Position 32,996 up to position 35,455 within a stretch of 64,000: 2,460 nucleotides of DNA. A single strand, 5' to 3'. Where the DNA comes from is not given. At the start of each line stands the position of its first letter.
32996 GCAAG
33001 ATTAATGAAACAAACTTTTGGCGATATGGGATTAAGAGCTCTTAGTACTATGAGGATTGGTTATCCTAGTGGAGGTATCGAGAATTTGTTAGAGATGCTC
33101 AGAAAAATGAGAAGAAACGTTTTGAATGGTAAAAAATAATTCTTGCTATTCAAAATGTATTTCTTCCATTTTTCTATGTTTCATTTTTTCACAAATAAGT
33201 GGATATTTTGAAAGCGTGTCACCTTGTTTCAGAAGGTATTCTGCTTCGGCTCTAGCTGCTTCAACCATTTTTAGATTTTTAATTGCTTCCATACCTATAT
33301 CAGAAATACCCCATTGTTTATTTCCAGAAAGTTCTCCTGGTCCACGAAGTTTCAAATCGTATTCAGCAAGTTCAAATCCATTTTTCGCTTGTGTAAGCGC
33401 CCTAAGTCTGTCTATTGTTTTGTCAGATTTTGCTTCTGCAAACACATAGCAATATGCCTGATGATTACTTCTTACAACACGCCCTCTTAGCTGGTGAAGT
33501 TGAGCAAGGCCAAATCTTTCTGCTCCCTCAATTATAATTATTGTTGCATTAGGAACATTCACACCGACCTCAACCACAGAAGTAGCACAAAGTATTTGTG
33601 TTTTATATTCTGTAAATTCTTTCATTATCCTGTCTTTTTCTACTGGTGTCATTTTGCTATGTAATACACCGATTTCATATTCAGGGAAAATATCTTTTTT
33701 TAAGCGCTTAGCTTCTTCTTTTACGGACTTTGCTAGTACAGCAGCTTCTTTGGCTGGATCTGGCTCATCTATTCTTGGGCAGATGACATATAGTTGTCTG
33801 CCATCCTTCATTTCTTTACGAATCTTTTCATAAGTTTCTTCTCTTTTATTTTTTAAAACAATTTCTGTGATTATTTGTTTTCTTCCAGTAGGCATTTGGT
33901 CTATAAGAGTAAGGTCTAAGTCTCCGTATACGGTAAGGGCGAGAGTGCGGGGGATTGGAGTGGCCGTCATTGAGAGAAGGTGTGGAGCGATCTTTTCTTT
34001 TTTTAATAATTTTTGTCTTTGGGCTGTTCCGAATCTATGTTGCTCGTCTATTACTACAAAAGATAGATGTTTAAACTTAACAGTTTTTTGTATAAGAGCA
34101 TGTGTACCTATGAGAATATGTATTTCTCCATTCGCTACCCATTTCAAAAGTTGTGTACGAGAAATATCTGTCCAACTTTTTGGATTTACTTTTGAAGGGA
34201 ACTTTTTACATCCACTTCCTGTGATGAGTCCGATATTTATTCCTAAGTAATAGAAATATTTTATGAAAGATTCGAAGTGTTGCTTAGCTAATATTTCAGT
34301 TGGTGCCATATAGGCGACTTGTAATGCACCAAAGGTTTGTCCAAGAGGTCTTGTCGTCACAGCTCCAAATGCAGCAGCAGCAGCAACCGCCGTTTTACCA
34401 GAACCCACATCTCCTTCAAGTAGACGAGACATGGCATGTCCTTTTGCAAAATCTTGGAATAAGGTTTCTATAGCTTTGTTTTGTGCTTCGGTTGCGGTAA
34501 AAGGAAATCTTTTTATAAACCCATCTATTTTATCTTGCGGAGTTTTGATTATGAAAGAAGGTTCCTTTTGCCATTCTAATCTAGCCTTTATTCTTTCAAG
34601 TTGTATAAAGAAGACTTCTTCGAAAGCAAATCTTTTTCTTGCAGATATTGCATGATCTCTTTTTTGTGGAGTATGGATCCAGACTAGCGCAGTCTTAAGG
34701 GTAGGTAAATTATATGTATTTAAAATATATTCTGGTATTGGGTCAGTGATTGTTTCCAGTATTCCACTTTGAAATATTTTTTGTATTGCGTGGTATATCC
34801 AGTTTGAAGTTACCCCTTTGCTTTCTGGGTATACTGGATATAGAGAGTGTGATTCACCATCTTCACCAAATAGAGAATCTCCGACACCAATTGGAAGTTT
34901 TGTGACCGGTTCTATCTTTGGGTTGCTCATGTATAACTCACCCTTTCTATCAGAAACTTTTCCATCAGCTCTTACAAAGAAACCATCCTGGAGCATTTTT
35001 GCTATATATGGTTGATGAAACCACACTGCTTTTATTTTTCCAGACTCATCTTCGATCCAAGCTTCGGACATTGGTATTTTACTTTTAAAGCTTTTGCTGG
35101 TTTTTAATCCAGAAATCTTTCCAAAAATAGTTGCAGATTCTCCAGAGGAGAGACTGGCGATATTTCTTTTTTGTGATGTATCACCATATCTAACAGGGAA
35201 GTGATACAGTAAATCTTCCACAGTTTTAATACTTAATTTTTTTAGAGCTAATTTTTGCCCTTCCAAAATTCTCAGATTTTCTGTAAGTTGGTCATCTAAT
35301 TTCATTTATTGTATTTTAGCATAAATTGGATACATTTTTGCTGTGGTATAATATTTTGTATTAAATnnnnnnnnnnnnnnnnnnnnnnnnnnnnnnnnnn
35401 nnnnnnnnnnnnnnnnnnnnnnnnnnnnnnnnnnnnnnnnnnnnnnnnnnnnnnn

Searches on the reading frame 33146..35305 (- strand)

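Call 71: search_protein_families(library=pfam, proteins=[window:33146-35305:-], max_evalue=0.001)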
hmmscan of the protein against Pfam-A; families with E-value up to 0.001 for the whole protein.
window:33146-35305:- (719 aa): 7 families
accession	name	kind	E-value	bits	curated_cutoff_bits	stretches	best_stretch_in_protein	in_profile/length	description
PF00270.35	DEAD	-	1.7e-23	83.6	26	1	272-455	1-164/167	DEAD/DEAH box helicase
PF00271.37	Helicase_C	-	2.1e-17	63.8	23.5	1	500-613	13-109/110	Helicase conserved C-terminal domain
PF17191.10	RecG_wedge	-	2.3e-16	60.3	23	1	20-136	15-130/162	RecG wedge domain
PF04851.21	ResIII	-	7.4e-11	42.7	22.5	1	272-450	5-162/164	Type III restriction enzyme, res subunit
PF01336.31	tRNA_anti-codon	-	7e-10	39.2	27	1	59-134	2-75/75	OB-fold nucleic acid binding domain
PF19833.4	RecG_dom3_C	-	1.2e-08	35.3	26.8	1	642-714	3-79/87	ATP-dependent DNA helicase RecG, domain 3, C-terminal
PF22590.2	Cas3-like_C_2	-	0.00014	22.5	27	1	529-614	16-105/106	CRISPR-associated nuclease/helicase Cas3, C-terminal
